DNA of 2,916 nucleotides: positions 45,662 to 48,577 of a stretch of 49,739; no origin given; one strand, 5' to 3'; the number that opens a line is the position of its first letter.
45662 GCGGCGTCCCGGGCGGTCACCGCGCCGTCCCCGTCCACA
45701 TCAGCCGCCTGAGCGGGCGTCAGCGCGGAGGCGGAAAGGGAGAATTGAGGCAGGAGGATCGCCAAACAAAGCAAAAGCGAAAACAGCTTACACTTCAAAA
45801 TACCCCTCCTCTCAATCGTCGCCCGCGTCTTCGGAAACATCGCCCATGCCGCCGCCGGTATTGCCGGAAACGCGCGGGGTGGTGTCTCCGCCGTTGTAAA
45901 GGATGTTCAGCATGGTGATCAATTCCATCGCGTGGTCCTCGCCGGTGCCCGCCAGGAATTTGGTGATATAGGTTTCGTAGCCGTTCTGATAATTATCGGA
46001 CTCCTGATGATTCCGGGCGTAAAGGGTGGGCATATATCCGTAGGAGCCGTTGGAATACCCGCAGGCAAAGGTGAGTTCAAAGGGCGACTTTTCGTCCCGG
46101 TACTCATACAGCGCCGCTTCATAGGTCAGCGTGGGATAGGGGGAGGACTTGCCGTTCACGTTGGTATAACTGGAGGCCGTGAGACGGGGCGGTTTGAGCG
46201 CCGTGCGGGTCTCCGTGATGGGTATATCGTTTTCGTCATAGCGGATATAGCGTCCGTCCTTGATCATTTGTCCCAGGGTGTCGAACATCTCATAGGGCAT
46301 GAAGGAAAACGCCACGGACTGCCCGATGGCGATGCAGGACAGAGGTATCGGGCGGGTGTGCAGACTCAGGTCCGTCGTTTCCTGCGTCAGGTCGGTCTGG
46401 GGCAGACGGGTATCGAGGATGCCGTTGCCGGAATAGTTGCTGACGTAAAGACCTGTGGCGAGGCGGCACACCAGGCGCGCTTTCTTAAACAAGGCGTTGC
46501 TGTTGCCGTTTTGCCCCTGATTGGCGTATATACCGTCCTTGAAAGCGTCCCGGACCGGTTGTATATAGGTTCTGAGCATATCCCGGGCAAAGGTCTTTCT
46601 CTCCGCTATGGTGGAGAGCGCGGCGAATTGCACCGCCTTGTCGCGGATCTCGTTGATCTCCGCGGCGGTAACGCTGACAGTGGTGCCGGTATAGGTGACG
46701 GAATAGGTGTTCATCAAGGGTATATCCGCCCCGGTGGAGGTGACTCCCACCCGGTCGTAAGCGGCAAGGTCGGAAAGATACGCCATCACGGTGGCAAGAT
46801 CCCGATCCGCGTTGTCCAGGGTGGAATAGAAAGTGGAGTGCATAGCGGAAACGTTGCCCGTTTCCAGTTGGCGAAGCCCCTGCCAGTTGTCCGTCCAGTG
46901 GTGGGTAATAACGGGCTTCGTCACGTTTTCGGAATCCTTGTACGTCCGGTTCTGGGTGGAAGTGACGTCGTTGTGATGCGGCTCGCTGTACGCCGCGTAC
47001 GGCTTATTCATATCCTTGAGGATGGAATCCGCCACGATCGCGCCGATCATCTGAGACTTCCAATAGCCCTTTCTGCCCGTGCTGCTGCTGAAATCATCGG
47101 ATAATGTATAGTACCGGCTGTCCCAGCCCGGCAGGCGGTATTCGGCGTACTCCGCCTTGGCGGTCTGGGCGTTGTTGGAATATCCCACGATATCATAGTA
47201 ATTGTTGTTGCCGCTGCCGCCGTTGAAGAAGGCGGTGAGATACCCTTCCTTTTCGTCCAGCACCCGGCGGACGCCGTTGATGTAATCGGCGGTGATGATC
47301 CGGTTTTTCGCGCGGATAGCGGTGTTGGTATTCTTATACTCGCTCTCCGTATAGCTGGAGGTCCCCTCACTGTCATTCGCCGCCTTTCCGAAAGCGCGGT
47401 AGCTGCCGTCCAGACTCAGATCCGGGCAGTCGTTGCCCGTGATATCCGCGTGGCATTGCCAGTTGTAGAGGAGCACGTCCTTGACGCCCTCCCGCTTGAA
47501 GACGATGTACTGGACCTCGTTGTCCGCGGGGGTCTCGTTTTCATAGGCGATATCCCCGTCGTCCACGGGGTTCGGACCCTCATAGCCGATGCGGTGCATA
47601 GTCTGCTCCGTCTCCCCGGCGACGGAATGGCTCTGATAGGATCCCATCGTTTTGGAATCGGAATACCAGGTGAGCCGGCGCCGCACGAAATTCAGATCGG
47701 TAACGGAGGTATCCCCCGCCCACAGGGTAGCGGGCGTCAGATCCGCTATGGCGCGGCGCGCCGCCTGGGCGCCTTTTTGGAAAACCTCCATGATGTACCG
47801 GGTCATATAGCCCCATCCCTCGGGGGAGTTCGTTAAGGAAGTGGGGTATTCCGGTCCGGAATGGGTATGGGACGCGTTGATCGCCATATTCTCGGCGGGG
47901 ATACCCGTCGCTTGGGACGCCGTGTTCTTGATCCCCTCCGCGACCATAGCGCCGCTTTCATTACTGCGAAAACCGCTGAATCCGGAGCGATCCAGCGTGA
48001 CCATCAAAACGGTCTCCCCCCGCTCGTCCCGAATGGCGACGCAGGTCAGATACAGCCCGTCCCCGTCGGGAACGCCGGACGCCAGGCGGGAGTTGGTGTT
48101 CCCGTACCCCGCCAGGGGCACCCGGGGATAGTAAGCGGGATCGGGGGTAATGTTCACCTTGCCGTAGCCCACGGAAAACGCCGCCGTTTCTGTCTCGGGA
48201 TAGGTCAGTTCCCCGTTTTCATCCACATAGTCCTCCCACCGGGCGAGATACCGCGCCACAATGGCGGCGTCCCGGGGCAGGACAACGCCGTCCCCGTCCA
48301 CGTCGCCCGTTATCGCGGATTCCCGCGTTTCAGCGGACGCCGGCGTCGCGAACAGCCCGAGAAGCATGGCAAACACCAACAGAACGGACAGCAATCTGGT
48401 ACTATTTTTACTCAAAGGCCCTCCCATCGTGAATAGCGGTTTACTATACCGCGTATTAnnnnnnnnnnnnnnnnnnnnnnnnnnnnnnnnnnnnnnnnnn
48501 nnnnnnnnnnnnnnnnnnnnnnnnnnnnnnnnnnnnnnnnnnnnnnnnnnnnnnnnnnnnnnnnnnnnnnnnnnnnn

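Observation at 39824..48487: Tandemly duplicated secreted cassette pairing a ceramidase-like Zn hydrolase with an orphan solute-binding-protein-like partner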

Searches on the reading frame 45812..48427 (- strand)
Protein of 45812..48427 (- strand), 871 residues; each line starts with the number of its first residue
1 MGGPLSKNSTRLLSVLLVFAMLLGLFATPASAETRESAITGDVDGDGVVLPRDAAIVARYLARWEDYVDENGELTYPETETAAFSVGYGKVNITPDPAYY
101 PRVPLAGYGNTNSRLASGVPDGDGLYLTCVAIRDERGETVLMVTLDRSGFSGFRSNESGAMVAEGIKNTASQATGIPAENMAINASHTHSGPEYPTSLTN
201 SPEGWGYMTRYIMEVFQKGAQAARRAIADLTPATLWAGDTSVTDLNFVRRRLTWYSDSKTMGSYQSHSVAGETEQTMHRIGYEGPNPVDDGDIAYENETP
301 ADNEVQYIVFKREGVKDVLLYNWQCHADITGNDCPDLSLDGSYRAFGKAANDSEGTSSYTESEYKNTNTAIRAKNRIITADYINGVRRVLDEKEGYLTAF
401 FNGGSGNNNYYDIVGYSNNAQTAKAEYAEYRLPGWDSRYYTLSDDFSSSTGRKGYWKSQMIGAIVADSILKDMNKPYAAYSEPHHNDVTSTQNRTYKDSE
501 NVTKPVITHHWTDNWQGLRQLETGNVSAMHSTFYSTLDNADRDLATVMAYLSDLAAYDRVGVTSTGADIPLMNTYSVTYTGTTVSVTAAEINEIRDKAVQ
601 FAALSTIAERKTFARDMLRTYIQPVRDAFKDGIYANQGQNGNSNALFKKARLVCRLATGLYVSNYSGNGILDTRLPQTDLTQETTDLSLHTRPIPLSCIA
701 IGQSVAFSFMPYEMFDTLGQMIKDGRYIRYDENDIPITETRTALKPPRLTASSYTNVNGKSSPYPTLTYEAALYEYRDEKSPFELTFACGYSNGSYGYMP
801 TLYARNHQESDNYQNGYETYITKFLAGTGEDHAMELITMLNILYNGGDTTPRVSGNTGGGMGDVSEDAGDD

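Call 3: search_protein_families(library=pfam, proteins=[window:45812-48427:-], max_evalue=1)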
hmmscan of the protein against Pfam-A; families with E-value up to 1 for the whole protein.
window:45812-48427:- (871 aa): 5 families
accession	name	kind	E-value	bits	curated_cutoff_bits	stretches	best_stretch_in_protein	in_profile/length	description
PF04734.18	Ceramidase_alk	-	2.1e-06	27.1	32.1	1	84-260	1-167/509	Neutral/alkaline non-lysosomal ceramidase, N-terminal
PF00404.24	Dockerin_1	-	0.00071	20.2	22.9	1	41-62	2-23/57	Dockerin type I domain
PF10752.14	DUF2533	-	0.19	12.7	25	1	585-623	44-82/83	Protein of unknown function (DUF2533)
PF20859.2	RHA1_ro05818_N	-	0.2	12.1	27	1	220-254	14-44/58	Hypothetical protein RHA1_ro05818, N-terminal helical domain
PF17000.10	Asp5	-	0.31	11.7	25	1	441-464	28-51/71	Accessory secretory protein Sec, Asp5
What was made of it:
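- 45812..48427 (-): cer-like-2: secreted 871-aa protein made of a signal peptide, a half-dockerin module and a neutral-ceramidase-type Zn-amidohydrolase domain with large insertions. PF04734 scores 27.1 bits, below threshold (call 3).
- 48197..48307 (-): N-terminal single-repeat dockerin-like module of cer-like-2 (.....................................). Matches Dockerin_1 HMM positions 2-23, i.e. repeat 1 (call 3).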

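Call 4: search_protein_families(library=ncbifam, proteins=[window:45812-48427:-], max_evalue=1)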
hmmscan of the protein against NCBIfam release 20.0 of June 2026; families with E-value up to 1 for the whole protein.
window:45812-48427:- (871 aa): 0 families

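Call 7: search_solved_structures(query=window:45812-48427:-, max_evalue=10, show_alignments=2)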
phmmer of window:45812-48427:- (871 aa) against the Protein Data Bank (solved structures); distinct sequences matched with E-value up to 10: 0.
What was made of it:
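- No homology to known peptidoglycan amidases was found (calls 3, 4, 7).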

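Call 9: find_homologous_proteins(query=window:45812-48427:-)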
Query window:45812-48427:- (871 aa): 46 proteins with E <= 0.001 among 8000 candidates.
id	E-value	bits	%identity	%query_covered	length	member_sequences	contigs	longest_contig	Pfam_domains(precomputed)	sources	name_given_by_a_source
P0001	0.0e+0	1989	100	100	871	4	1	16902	PF04734.19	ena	-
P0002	0.0e+0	1255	65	96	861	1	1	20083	-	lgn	-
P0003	0.0e+0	1104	60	96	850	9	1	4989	PF04734.19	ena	-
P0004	5.1e-239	814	50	98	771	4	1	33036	-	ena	-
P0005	6.3e-234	797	49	96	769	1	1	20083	-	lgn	-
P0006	1.5e-229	782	49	98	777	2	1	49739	-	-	-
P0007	2.1e-226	772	50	96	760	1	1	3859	-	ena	-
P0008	2.6e-33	133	32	39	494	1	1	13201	-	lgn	-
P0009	2.6e-32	130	36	29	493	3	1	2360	PF04734.19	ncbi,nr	ncbi:MAG: neutral/alkaline non-lysosomal ceramidase N-terminal domain-containing protein, partial [C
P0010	6.3e-28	115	25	46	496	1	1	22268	-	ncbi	-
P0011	7.9e-28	115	30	37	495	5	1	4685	PF04734.19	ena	-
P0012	1.0e-26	111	28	46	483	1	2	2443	PF04734.19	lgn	-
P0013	6.9e-26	109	28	39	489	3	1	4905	PF04734.19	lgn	-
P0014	9.3e-26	108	27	39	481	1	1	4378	PF04734.19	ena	-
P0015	1.0e-25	108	32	39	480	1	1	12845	-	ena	-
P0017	1.3e-25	108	29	46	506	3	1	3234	PF04734.19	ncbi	-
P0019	1.5e-25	108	29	38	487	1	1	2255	PF04734.19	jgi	jgi:hypothetical protein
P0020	1.8e-25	107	28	40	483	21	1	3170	PF04734.19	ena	-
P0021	2.9e-25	107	29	37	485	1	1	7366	PF04734.19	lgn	-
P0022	1.5e-24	104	27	42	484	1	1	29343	PF04734.19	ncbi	-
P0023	1.6e-24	104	31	38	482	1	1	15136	PF04734.19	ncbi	-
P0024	2.0e-24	104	28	39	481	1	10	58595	PF04734.19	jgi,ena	-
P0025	4.7e-24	103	33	30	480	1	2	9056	PF04734.19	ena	-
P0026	1.7e-23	101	28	40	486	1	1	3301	PF04734.19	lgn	-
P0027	2.3e-23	100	29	46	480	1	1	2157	PF04734.19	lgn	-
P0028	6.4e-23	99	29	44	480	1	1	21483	PF04734.19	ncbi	-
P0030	1.0e-22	98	26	39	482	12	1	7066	PF04734.19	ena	-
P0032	1.4e-21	94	28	38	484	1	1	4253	PF04734.19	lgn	-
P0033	2.0e-21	94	29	43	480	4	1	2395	PF04734.19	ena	-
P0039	2.2e-19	87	33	30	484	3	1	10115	PF04734.19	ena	-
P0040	2.9e-19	87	31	28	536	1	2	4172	PF04734.19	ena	-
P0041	4.6e-19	86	28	35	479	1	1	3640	PF04734.19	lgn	-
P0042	2.6e-15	74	30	28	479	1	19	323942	PF04734.19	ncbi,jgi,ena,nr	ncbi:MAG: hypothetical protein E7580_01415 [Ruminococcaceae bacterium]|nr:hypothetical protein [Osci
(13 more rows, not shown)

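Call 11: find_encoding_contigs(protein=P0002, flank=10000, max_places=3)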
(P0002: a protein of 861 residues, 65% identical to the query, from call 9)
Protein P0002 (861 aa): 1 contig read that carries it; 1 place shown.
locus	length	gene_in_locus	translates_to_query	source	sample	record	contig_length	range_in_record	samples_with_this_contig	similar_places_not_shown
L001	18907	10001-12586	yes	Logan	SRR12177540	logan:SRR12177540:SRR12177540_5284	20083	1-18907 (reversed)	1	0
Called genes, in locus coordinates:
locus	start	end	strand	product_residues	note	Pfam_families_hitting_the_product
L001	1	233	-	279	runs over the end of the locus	-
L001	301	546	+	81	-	PF07873:YabP (weak)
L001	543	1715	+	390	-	PF06898:YqfD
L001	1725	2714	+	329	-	PF02562:PhoH, PF13245:AAA_19, PF13604:AAA_30 (weak), PF13401:AAA_22 (faint)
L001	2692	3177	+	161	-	PF02130:YbeY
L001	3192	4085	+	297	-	PF00009:GTP_EFTU, PF00350:Dynamin_N (weak), PF01926:MMR_HSR1, PF02421:FeoB_N, PF03193:RsgA_GTPase (faint), PF04548:AIG1 (weak), PF07650:KH_2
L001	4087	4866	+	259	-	PF11967:RecO_N, PF02565:RecO_C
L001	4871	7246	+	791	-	PF00488:MutS_V, PF20297:MSSS (weak), PF01713:Smr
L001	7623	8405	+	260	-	PF07486:Hydrolase_2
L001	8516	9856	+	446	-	PF00295:Glyco_hydro_28 (weak)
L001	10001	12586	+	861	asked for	-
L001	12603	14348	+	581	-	-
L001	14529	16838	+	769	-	-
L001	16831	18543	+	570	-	PF00404:Dockerin_1 (faint)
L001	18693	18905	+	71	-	?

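Call 12: find_encoding_contigs(protein=P0004, flank=10000, max_places=3)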
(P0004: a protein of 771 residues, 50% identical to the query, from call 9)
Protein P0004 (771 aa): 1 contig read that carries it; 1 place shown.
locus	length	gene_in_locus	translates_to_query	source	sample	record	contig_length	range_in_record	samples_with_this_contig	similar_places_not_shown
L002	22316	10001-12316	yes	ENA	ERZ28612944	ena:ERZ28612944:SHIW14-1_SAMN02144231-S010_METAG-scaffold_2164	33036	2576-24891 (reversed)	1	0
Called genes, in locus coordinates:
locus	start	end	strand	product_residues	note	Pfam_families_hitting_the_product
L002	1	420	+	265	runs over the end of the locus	PF11967:RecO_N, PF02565:RecO_C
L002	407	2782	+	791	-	PF00488:MutS_V, PF20297:MSSS (weak), PF01713:Smr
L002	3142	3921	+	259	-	PF07486:Hydrolase_2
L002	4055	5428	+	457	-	PF00295:Glyco_hydro_28 (faint)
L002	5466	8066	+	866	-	PF04734:Ceramidase_alk (weak)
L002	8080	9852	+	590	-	-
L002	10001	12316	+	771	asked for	-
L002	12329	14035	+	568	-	PF00404:Dockerin_1 (faint)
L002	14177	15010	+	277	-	PF08543:Phos_pyr_kin, PF00294:PfkB (weak)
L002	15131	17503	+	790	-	PF01471:PG_binding_1, PF09374:PG_binding_3 (faint), PF01471:PG_binding_1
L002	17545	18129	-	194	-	PF13302:Acetyltransf_3, PF00583:Acetyltransf_1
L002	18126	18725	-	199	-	PF16011:CBM9_2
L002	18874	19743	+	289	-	PF18937:DUF5685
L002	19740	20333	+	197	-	PF00226:DnaJ, PF14559:TPR_19 (faint)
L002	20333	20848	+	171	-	-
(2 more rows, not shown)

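Call 15: find_encoding_contigs(protein=P0008, flank=8000, max_places=3)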
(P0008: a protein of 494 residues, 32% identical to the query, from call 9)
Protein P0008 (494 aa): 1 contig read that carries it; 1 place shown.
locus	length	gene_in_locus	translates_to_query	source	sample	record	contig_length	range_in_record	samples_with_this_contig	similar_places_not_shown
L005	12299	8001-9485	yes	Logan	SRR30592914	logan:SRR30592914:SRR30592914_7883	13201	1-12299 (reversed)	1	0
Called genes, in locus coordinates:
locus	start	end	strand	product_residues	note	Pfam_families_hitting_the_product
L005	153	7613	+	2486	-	-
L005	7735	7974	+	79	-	-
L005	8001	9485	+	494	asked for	-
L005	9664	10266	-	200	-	PF04854:DUF624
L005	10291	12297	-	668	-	?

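Call 31: search_protein_families(library=pfam, alignment_id=A2, max_evalue=0.01)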
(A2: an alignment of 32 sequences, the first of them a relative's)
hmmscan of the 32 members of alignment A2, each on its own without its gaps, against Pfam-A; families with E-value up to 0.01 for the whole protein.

A. member 1, P0001 (871 aa): 2 families
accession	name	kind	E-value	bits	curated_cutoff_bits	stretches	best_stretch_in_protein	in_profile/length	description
PF04734.18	Ceramidase_alk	-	1.1e-05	24.8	32.1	1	84-260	1-167/509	Neutral/alkaline non-lysosomal ceramidase, N-terminal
PF00404.24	Dockerin_1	-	0.00074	20.1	22.9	1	41-62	2-23/57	Dockerin type I domain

B. families by the number of members that match (of 32 scanned): 4 families
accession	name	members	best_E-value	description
PF04734.18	Ceramidase_alk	18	5.6e-13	Neutral/alkaline non-lysosomal ceramidase, N-terminal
PF00404.24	Dockerin_1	6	0.00028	Dockerin type I domain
PF11106.13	YjbE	1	0.0011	Exopolysaccharide production protein YjbE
PF20256.3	MoCoBD_2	1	0.0023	Molybdopterin cofactor-binding domain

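Call 32: search_solved_structures(query=A2, max_evalue=1, show_alignments=2)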
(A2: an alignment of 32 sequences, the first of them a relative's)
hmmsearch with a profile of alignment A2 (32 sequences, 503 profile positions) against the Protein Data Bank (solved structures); distinct sequences matched with E-value up to 1: 5.
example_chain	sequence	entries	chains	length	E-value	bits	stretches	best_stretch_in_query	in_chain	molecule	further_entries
4wgk_A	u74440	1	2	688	9.6e-16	60.4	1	51-276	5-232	Neutral ceramidase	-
2zws_A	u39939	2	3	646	8.2e-13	50.8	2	52-294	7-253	Neutral ceramidase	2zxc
4hae_A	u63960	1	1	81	0.27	12.8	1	274-304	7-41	Chromodomain Y-like protein 2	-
5jjz_A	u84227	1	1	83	0.27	12.7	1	274-304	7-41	Chromodomain Y-like protein 2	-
8ci5_A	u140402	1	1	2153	0.3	12.6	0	264-360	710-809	RNA-directed RNA polymerase L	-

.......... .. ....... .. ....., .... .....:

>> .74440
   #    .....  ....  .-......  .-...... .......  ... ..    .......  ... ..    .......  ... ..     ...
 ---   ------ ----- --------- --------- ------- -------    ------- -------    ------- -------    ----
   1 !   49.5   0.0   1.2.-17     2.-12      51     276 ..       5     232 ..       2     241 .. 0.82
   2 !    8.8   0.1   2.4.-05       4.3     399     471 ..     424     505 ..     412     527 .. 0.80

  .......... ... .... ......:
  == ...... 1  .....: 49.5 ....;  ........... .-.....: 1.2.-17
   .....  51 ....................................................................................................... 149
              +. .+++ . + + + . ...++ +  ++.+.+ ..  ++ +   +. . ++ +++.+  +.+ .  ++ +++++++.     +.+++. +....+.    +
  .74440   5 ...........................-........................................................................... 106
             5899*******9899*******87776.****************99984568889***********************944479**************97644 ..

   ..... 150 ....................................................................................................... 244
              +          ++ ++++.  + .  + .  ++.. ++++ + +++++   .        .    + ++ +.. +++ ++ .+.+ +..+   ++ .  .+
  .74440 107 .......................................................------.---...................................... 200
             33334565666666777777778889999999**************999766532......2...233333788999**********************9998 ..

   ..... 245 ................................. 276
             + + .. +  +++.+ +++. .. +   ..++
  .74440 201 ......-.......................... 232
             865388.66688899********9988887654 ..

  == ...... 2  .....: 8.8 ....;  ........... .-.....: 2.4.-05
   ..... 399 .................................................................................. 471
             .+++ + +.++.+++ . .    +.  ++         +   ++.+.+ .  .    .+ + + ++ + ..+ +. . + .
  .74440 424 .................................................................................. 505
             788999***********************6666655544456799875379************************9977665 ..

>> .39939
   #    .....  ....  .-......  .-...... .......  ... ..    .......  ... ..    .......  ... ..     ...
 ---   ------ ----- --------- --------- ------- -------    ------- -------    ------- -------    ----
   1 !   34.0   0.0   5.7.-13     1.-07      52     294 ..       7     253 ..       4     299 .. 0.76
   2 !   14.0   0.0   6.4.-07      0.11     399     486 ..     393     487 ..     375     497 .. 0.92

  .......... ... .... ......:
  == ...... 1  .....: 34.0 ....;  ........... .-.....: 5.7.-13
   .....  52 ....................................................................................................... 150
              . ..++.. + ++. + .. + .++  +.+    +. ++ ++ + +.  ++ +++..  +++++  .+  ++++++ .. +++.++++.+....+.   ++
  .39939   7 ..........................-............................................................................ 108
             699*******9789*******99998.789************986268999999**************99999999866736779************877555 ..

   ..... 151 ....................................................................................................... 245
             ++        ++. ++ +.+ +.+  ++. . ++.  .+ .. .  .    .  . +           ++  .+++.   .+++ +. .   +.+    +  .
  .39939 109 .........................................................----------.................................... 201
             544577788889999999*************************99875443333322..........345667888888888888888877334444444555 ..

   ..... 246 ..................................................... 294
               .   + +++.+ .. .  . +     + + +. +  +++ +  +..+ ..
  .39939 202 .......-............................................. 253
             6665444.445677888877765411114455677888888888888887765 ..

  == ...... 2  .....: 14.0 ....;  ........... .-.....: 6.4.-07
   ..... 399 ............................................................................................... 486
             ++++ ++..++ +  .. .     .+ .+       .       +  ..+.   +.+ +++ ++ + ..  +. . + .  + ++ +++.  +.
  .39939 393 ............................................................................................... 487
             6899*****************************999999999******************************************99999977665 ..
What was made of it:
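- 45812..48427 (-): A family profile hits 4WGK and 2ZWS (call 32).
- On Neutral/alkaline ceramidase (PF04734 catalytic domain): They align to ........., NRSP, aiHP, HY and RYE of 4WGK (call 32).
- Closest known: Neutral ceramidases. Same: The profile-to-sequence match runs from the N-terminal strand to the C-terminal Tyr motifs (call 32).
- The A2 profile hits human and Pseudomonas neutral ceramidase at E 1e-15 and 8e-13, and the alignment covers both the HxH region and the C-terminal Tyr motifs (call 32).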

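Call 39: predict_structure(alignment_id=A2)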
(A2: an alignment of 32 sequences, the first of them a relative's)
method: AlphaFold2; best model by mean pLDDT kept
length: 871 residues; sequences in the alignment: 32
mean_pLDDT: 76.7   pTM: 0.83
mean pLDDT of the five models: 76.7, 75.8, 74.3, 73.1, 71.2
residues with pLDDT >= 90: 246; 70-90: 359; 50-70: 166; < 50: 100
segments of 3 or more residues with pLDDT < 50: 1-3, 26-61, 63-69, 71-78, 154-156, 262-276, 350-357, 368-371, 862-871
pLDDT, mean of each block of 10 residues (from residue 1): 52 80 53 31 37 44 46 47 91 85 70 77 93 96 88 54 88 91 86 66 72 88 91 94 66 69 46 53 63 72 87 95 74 70 64 47 56 70 93 95 69 68 86 80 64 76 92 91 68 65 67 84 96 92 88 87 56 78 87 96 96 96 89 73 81 86 80 88 83 94 96 82 88 83 77 78 82 85 94 86 70 62 87 97 96 81 37 31
secondary structure, 60 per line:
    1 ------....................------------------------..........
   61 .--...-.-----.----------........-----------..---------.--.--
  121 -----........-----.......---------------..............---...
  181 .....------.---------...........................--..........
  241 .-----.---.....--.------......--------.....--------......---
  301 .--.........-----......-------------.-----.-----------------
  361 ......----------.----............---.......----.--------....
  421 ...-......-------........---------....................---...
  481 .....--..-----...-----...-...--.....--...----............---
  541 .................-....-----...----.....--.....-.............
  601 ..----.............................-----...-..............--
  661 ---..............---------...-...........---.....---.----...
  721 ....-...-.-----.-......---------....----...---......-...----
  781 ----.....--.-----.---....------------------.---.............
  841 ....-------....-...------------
elements in order (helices of 4 or more, strands of 3 or more residues): H7-26 H51-61 E85-92 E126-133 E139-145 H161-174 E181-185 H202-228 E231-241 E251-255 H265-270 E279-283 E292-297 E304-312 E318-323 H361-366 H382-393 E397-403 H417-423 H425-430 H438-445 H455-474 E478-485 E495-497 E503-505 E507-509 E512-516 E519-521 E526-537 H541-557 E559-562 E568-570 E575-579 E582-586 H588-602 H607-635 H645-658 H664-677 E691-701 E705-709 H718-724 E726-728 E738-743 E753-756 E761-763 E767-772 E774-776 E785-789 H802-805 H828-844 E852-855
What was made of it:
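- On Neutral/alkaline ceramidase (PF04734 catalytic domain): AF2 model with pLDDT 76.7 and pTM 0.83 (call 39).
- AF2 gave the module low confidence (call 39).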
